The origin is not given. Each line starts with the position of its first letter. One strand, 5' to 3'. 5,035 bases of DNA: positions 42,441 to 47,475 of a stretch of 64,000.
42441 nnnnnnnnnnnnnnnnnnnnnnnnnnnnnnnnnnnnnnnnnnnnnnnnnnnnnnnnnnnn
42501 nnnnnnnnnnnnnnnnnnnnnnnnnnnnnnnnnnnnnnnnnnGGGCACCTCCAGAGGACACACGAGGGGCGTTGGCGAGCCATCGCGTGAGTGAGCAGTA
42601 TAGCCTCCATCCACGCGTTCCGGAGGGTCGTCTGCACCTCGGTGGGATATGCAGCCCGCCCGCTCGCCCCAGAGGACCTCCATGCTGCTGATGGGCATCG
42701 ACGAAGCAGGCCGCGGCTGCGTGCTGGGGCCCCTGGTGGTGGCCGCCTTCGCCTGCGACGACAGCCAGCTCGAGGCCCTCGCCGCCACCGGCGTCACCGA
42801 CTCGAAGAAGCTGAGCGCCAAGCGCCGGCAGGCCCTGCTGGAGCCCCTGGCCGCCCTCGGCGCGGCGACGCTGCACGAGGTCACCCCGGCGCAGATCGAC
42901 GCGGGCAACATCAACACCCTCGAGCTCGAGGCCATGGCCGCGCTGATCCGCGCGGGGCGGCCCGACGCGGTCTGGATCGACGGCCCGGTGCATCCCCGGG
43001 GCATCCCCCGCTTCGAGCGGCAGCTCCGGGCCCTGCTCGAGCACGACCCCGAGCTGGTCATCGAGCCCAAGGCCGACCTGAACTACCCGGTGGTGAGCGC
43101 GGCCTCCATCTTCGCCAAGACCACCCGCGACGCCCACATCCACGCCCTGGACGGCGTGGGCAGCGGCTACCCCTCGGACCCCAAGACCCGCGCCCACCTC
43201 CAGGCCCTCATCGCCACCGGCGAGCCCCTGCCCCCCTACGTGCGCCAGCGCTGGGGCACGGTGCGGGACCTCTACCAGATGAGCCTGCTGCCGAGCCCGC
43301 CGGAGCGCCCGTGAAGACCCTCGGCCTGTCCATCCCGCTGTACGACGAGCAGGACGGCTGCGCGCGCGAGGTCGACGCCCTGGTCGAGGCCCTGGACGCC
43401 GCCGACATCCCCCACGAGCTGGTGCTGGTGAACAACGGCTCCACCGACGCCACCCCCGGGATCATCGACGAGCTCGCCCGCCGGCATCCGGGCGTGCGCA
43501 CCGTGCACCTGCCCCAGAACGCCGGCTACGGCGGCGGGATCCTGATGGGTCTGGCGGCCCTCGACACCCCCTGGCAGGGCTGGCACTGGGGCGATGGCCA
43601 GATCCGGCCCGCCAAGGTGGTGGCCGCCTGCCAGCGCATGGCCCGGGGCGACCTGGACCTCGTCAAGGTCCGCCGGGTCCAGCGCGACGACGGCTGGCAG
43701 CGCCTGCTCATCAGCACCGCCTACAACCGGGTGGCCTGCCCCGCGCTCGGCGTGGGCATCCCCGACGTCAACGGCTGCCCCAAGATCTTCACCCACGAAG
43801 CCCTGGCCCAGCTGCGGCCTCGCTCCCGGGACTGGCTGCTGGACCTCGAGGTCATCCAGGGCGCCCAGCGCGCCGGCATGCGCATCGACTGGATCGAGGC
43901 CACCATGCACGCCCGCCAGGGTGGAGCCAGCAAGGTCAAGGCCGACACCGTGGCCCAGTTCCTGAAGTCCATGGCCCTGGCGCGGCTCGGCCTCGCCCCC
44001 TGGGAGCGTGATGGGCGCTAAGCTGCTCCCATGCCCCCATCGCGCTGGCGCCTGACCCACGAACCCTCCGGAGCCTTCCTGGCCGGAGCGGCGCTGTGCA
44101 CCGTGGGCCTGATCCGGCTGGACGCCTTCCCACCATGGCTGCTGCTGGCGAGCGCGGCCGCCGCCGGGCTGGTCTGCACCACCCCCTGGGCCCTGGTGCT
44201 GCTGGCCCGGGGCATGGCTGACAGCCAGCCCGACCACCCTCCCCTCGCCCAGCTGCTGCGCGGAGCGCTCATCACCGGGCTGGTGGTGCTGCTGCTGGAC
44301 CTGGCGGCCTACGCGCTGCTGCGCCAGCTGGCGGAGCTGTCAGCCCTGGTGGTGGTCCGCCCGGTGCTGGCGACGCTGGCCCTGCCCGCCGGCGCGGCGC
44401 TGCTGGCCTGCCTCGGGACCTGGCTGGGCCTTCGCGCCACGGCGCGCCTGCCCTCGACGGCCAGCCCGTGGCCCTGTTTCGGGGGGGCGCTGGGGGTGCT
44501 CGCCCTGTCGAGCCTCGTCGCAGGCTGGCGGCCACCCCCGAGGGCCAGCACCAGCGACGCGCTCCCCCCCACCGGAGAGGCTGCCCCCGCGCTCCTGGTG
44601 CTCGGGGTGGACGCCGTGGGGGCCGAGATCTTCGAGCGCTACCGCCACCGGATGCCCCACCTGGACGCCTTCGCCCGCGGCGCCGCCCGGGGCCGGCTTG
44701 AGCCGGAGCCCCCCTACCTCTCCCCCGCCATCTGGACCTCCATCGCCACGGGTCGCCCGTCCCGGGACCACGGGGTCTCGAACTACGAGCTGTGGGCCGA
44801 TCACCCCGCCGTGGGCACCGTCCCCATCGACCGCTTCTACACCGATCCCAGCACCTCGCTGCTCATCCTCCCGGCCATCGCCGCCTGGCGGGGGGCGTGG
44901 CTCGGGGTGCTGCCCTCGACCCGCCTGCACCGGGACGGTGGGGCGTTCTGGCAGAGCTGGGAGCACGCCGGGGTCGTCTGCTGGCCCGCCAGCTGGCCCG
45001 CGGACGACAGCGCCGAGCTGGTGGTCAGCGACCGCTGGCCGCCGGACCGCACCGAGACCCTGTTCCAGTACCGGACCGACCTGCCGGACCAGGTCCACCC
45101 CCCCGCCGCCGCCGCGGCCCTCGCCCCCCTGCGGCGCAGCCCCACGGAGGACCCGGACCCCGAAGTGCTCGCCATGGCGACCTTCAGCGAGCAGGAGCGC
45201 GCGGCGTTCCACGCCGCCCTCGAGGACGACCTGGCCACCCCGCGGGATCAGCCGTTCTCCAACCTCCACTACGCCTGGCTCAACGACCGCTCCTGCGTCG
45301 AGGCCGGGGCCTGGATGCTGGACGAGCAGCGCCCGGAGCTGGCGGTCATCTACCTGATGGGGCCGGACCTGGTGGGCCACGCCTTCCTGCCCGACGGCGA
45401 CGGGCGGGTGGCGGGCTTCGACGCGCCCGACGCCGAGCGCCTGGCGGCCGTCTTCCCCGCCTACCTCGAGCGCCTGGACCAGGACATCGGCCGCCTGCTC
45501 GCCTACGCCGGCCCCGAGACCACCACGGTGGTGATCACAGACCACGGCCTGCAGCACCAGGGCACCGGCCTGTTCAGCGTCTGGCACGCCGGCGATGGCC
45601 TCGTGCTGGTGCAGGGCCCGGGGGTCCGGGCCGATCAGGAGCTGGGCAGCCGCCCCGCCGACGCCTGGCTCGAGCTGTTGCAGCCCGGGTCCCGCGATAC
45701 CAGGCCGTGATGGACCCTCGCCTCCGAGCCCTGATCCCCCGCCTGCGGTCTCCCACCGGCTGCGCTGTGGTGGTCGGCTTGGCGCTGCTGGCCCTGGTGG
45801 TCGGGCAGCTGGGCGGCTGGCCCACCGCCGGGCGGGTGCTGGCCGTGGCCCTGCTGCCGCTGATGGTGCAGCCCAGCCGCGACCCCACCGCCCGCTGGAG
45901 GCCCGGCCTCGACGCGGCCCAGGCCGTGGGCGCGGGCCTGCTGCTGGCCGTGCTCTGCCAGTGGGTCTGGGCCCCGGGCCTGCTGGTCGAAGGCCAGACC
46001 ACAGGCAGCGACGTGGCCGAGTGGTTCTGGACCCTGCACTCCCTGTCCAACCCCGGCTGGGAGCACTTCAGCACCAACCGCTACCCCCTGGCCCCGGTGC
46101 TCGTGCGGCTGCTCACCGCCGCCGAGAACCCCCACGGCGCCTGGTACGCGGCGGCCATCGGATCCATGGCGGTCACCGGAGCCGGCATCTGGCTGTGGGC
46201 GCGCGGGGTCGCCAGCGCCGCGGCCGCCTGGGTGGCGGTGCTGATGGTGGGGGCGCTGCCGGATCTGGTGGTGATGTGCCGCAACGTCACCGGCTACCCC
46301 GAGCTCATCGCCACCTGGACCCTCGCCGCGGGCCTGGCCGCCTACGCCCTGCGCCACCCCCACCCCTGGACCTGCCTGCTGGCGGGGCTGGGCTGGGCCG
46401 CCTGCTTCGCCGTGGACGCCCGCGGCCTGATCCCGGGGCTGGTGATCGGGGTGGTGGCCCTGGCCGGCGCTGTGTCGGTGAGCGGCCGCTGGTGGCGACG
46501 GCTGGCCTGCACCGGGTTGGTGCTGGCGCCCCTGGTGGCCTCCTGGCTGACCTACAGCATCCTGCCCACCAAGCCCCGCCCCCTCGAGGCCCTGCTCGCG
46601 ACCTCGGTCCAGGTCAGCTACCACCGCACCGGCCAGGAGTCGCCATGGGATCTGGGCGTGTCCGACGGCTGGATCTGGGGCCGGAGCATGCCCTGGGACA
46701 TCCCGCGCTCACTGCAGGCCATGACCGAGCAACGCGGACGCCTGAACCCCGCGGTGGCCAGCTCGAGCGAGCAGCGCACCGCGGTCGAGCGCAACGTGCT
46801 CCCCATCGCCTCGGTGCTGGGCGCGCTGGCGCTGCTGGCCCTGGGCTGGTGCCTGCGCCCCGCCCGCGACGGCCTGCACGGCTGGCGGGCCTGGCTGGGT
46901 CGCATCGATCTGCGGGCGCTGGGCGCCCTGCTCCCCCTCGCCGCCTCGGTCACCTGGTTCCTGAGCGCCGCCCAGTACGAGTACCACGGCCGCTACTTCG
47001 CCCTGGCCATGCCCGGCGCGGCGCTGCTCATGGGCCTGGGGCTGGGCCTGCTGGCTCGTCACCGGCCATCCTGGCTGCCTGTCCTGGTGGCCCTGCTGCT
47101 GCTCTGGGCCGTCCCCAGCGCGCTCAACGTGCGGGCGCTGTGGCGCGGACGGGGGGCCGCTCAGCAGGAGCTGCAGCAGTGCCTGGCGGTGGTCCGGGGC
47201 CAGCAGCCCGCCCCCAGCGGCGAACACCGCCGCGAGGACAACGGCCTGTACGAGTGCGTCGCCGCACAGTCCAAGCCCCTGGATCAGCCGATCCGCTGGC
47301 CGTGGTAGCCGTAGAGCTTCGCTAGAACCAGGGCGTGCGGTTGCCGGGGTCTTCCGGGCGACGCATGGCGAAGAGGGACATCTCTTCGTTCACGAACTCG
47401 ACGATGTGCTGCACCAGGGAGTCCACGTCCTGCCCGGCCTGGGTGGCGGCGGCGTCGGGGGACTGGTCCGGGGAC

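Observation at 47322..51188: A ~1,285-aa Ala/Pro/Arg-rich, mostly low-complexity basic protein embedded between glycan-modification genes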

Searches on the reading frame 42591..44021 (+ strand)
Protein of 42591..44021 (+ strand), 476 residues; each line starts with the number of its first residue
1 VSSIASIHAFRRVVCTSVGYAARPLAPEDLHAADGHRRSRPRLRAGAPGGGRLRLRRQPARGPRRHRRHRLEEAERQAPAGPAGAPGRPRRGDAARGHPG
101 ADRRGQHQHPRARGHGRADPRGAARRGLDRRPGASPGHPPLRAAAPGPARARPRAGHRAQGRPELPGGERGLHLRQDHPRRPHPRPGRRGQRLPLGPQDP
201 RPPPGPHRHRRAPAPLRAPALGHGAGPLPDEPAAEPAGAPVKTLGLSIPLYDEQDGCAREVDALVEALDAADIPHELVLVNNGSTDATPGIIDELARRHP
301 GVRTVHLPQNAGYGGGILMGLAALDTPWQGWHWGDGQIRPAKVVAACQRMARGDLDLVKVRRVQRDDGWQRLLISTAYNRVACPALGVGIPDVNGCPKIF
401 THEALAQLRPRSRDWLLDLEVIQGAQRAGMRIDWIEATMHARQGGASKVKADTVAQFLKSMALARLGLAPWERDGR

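Call 6: search_protein_families(library=pfam, proteins=[window:42591-44021:+], max_evalue=0.01)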
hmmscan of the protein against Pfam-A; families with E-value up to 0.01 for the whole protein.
window:42591-44021:+ (476 aa): 2 families
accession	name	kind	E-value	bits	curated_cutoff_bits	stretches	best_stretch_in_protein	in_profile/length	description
PF00535.33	Glycos_transf_2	-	5.1e-14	53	23.3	1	248-371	4-124/168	Glycosyl transferase family 2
PF13641.12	Glyco_tranf_2_3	-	0.0082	16.6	27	0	246-315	5-73/230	Glycosyltransferase like family 2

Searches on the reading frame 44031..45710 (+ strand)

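Call 6: search_protein_families(library=pfam, proteins=[window:44031-45710:+], max_evalue=0.01)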
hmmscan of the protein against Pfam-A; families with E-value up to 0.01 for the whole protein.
window:44031-45710:+ (559 aa): 1 family
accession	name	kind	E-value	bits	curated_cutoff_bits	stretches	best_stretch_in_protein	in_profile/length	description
PF01663.27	Phosphodiest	-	1.5e-22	81.1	23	1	188-509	1-223/342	Type I phosphodiesterase / nucleotide pyrophosphatase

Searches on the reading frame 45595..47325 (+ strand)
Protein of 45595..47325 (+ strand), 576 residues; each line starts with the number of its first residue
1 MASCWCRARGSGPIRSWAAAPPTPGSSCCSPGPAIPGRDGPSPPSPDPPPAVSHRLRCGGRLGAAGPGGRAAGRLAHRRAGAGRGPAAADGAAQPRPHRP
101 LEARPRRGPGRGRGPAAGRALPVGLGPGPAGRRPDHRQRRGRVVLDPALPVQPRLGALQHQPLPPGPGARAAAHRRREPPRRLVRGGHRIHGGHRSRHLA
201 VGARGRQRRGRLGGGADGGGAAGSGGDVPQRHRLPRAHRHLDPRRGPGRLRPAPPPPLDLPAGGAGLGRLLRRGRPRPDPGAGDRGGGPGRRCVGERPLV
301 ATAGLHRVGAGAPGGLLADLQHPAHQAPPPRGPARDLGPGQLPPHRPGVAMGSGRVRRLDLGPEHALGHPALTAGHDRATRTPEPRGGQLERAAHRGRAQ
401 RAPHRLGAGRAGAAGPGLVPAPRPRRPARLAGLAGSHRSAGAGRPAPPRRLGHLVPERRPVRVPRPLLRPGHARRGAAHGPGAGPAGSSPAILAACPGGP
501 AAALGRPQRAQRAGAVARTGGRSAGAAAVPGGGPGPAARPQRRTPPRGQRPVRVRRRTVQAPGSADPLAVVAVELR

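Call 6: search_protein_families(library=pfam, proteins=[window:45595-47325:+], max_evalue=0.01)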
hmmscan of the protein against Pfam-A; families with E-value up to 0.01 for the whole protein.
window:45595-47325:+ (576 aa): 0 families

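Call 8: search_protein_families(library=ncbifam, proteins=[window:45710-47308:+], max_evalue=0.01)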
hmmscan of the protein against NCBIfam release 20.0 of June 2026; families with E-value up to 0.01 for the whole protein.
window:45710-47308:+ (532 aa): 0 families
